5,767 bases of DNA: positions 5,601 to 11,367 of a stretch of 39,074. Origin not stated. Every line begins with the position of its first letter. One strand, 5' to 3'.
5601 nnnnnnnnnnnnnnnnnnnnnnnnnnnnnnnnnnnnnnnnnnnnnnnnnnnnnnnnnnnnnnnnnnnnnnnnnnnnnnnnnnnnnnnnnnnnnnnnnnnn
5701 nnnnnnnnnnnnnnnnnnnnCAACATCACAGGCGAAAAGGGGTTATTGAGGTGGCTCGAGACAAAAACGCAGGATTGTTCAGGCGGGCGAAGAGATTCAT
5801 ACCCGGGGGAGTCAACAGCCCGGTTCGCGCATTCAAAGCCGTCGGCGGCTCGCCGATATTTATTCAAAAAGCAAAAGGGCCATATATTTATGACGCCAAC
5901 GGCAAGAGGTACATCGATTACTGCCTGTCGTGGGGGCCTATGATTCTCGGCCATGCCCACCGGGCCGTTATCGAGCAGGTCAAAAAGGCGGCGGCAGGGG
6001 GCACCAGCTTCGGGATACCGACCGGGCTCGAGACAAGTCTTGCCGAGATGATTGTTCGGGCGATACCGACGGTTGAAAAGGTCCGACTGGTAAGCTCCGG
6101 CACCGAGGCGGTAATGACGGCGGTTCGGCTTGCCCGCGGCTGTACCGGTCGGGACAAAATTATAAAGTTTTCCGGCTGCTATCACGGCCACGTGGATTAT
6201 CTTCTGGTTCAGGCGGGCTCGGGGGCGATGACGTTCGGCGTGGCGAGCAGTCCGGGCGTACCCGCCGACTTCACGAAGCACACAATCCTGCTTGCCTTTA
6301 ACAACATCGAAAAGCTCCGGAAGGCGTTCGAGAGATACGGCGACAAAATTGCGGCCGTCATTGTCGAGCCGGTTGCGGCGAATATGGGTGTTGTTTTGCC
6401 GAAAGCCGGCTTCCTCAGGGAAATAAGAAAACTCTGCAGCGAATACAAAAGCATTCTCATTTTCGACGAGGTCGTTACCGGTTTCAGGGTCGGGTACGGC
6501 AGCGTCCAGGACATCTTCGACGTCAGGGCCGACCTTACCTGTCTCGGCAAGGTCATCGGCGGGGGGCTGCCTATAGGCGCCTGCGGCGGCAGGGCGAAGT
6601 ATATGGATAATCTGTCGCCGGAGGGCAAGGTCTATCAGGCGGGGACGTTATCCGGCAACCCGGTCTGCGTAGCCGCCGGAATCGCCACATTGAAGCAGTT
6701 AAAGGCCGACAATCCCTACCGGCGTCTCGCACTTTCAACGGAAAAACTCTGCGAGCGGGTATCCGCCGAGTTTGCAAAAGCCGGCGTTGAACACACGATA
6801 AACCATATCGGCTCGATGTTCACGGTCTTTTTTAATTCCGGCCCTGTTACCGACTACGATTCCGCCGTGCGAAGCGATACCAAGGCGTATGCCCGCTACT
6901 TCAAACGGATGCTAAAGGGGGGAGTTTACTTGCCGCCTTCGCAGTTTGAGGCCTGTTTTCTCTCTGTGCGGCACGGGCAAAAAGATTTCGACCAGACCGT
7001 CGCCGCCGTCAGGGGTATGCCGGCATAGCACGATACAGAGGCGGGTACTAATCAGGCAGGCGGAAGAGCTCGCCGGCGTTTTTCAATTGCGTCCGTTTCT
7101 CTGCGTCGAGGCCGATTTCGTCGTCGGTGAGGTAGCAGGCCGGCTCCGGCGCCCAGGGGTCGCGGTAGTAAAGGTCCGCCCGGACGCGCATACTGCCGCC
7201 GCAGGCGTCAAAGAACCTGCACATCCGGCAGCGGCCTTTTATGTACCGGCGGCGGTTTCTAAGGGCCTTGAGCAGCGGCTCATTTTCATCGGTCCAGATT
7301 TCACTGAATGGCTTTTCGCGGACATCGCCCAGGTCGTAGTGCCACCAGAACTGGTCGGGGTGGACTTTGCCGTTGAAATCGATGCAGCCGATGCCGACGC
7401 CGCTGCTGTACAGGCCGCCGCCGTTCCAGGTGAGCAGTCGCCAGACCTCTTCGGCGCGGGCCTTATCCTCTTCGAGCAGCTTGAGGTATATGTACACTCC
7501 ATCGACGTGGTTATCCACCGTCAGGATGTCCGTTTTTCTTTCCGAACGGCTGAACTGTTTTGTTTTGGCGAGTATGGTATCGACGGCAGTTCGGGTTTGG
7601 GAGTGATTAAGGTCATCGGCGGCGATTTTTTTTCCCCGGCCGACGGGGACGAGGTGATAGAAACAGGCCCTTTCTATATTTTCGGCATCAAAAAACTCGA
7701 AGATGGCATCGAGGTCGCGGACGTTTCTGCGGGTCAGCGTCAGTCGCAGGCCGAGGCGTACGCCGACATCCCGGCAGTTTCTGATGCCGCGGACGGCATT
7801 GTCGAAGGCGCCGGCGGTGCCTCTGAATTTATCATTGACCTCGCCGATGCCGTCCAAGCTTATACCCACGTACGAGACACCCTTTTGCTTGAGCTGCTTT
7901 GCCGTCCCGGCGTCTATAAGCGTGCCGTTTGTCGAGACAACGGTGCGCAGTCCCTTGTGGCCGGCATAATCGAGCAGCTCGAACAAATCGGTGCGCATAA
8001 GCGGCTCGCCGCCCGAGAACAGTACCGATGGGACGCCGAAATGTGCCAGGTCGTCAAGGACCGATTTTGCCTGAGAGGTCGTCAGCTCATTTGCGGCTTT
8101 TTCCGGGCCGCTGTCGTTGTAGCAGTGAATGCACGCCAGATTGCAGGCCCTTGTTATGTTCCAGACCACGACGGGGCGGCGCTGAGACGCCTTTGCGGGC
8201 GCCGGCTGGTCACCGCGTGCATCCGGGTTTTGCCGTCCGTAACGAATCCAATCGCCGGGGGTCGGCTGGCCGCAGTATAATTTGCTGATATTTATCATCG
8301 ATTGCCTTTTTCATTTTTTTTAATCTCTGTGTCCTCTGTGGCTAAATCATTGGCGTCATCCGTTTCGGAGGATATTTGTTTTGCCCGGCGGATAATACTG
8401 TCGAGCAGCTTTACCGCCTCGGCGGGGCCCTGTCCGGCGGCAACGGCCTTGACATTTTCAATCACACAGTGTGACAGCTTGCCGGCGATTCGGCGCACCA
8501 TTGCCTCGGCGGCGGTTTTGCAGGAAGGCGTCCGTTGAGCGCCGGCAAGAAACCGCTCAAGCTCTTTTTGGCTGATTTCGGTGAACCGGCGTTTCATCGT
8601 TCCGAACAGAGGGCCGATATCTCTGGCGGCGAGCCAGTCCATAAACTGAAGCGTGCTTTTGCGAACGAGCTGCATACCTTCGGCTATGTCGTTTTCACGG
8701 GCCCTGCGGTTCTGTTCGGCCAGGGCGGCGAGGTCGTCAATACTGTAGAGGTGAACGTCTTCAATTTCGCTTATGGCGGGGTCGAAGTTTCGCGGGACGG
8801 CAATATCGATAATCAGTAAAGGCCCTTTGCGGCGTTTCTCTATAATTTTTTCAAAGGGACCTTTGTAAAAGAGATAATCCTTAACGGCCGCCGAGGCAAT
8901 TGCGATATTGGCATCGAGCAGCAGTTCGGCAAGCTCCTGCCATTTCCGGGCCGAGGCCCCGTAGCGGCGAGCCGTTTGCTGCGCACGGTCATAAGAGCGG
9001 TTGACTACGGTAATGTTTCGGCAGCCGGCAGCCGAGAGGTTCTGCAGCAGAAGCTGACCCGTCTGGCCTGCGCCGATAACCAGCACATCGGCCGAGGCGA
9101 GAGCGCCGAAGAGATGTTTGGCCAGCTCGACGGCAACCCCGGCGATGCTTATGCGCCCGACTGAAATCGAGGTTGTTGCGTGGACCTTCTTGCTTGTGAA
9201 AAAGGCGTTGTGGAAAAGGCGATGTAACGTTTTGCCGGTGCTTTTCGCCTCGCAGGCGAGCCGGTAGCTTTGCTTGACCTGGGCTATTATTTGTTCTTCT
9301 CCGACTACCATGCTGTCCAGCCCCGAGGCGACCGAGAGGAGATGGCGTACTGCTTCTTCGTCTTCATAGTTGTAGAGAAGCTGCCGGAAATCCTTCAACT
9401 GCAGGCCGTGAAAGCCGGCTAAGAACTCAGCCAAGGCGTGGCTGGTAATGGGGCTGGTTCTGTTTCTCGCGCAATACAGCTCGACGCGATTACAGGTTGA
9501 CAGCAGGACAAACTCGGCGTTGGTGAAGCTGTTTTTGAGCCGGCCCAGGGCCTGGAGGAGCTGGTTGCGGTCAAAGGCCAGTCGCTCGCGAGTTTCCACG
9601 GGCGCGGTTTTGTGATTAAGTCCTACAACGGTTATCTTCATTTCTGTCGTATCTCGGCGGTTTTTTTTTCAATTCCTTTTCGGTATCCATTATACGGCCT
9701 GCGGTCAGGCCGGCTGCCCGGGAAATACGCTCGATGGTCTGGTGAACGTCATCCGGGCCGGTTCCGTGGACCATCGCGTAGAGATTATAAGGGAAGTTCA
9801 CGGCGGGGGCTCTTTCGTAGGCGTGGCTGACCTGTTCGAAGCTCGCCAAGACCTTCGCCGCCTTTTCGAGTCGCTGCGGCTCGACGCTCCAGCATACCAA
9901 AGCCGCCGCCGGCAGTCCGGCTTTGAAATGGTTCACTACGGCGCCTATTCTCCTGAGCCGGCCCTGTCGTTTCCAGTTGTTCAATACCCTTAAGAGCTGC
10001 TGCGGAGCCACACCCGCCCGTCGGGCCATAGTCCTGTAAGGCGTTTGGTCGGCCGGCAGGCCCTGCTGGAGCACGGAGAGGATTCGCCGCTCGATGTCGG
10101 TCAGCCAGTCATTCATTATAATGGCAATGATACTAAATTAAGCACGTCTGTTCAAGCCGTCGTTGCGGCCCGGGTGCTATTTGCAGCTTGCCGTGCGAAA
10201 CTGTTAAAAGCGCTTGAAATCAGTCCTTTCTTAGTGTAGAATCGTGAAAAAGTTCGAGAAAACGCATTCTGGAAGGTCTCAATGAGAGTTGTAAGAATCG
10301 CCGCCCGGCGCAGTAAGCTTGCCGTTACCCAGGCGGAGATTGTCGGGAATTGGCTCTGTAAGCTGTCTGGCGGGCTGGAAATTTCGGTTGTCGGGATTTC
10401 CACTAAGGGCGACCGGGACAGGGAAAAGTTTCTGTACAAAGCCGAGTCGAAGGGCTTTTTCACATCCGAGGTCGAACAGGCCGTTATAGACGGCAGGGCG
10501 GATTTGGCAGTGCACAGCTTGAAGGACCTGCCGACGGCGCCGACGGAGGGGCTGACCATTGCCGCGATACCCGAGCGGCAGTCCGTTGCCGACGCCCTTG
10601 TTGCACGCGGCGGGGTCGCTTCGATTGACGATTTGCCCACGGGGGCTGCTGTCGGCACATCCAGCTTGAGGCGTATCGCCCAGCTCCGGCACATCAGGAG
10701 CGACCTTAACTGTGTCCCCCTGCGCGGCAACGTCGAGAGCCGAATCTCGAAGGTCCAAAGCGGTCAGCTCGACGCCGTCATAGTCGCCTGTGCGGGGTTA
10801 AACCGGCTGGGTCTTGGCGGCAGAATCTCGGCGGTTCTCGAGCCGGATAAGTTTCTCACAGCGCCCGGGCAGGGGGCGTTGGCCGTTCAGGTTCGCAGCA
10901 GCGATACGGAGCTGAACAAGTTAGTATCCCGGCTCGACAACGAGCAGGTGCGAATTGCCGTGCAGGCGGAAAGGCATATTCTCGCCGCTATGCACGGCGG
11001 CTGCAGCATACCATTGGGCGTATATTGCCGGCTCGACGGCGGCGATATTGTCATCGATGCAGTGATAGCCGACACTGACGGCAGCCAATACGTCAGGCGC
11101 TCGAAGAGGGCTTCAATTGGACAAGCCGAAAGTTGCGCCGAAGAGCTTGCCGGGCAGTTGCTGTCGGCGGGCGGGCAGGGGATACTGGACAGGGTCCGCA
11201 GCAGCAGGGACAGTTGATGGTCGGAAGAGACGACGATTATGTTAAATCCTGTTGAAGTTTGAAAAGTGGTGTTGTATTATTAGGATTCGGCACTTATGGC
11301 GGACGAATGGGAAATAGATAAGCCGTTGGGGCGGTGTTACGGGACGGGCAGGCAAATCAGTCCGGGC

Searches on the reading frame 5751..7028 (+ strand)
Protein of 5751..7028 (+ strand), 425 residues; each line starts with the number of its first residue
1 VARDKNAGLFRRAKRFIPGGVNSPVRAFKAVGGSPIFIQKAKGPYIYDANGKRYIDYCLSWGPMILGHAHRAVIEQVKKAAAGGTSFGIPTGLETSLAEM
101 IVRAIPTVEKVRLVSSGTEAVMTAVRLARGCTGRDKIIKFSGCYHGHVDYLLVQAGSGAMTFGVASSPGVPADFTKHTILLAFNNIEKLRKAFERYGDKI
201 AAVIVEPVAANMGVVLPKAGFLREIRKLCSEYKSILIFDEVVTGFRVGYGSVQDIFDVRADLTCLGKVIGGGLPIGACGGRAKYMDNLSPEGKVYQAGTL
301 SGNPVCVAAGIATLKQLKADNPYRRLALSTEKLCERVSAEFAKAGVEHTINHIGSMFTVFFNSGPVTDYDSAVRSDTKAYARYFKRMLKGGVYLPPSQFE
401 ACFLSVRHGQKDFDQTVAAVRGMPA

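Call 71: search_protein_families(library=pfam, proteins=[window:5751-7028:+], max_evalue=0.0001)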
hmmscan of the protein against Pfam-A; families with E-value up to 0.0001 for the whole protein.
window:5751-7028:+ (425 aa): 2 families
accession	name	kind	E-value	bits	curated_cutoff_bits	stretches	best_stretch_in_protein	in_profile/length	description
PF00202.27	Aminotran_3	-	5.7e-70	236.5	30.5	1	35-395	10-372/403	Aminotransferase class-III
PF00155.27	Aminotran_1_2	-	6.4e-05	22.7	19.7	0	72-358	21-306/361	Aminotransferase class I and II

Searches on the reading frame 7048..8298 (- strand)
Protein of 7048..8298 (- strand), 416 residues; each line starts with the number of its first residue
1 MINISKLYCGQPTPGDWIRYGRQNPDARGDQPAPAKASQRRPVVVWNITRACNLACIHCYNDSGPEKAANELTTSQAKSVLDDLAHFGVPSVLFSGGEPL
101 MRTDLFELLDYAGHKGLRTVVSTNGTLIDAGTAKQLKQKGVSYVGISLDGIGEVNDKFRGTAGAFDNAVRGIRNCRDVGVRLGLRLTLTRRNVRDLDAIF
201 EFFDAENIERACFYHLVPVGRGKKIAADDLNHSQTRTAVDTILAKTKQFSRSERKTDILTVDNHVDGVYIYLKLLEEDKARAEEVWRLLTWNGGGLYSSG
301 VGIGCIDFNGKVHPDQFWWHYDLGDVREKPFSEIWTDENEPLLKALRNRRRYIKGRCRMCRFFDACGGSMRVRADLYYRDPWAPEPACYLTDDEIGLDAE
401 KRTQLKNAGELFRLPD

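Call 71: search_protein_families(library=pfam, proteins=[window:7048-8298:-], max_evalue=0.0001)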
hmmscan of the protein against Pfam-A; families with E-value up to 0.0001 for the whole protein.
window:7048-8298:- (416 aa): 3 families
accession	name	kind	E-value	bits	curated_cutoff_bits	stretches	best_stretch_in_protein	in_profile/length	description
PF04055.27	Radical_SAM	-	4.4e-27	95.7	29.5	1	47-202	2-165/166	Radical SAM superfamily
PF13353.11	Fer4_12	-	2.8e-09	37.8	22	1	49-150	12-115/137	4Fe-4S single cluster domain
PF13186.11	SPASM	-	1.5e-05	25.7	21.5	1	306-360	10-66/67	Iron-sulfur cluster-binding domain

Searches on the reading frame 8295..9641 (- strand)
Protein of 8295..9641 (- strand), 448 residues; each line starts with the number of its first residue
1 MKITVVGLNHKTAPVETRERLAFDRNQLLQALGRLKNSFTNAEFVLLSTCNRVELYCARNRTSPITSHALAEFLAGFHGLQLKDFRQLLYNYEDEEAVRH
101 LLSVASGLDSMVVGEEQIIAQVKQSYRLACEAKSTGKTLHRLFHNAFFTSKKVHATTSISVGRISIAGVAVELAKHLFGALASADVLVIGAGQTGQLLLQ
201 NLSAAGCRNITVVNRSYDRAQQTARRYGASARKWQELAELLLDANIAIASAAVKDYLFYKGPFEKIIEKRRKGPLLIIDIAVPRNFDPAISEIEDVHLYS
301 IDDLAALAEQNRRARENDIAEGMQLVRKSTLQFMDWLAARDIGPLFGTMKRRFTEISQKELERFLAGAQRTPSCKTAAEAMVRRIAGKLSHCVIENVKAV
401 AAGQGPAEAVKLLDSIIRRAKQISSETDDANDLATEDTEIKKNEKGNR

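Call 71: search_protein_families(library=pfam, proteins=[window:8295-9641:-], max_evalue=0.0001)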
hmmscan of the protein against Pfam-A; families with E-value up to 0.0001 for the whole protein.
window:8295-9641:- (448 aa): 5 families
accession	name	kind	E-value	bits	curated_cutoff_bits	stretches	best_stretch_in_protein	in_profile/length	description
PF05201.20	GlutR_N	-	2.3e-52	177.2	27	1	6-157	1-151/151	Glutamyl-tRNAGlu reductase, N-terminal domain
PF01488.26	Shikimate_DH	-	7.9e-36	123.6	24.3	1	172-305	1-136/138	Shikimate / quinate 5-dehydrogenase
PF00745.25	GlutR_dimer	-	4.6e-11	43.4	22.9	1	324-415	4-95/99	Glutamyl-tRNAGlu reductase, dimerisation domain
PF03807.23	F420_oxidored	-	2.9e-06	28.2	21.6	1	187-255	3-71/94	NADP oxidoreductase coenzyme F420-dependent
PF00899.27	ThiF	-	8.7e-06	25.5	28.1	1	180-213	17-50/238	ThiF family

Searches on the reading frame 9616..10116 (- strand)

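Call 71: search_protein_families(library=pfam, proteins=[window:9616-10116:-], max_evalue=0.0001)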
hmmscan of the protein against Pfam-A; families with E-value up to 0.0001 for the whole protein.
window:9616-10116:- (166 aa): 2 families
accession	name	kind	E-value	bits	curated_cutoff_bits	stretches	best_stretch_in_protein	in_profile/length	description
PF17805.7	AsnC_trans_reg2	-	5.7e-22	78.1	27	1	65-150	1-86/86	AsnC-like ligand binding domain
PF22451.2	NirdL-like_HTH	-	1.9e-11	43.8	27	1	9-55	1-47/47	Siroheme decarboxylase NirDL-like HTH domain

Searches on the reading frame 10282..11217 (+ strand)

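Call 71: search_protein_families(library=pfam, proteins=[window:10282-11217:+], max_evalue=0.0001)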
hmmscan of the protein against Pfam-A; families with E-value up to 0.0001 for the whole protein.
window:10282-11217:+ (311 aa): 2 families
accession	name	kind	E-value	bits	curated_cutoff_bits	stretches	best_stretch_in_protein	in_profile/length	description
PF01379.25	Porphobil_deam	-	1.4e-73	247.3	22.1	1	4-212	1-206/207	Porphobilinogen deaminase, dipyromethane cofactor binding domain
PF03900.20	Porphobil_deamC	-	3.4e-13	50.2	26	1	226-294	3-73/74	Porphobilinogen deaminase, C-terminal domain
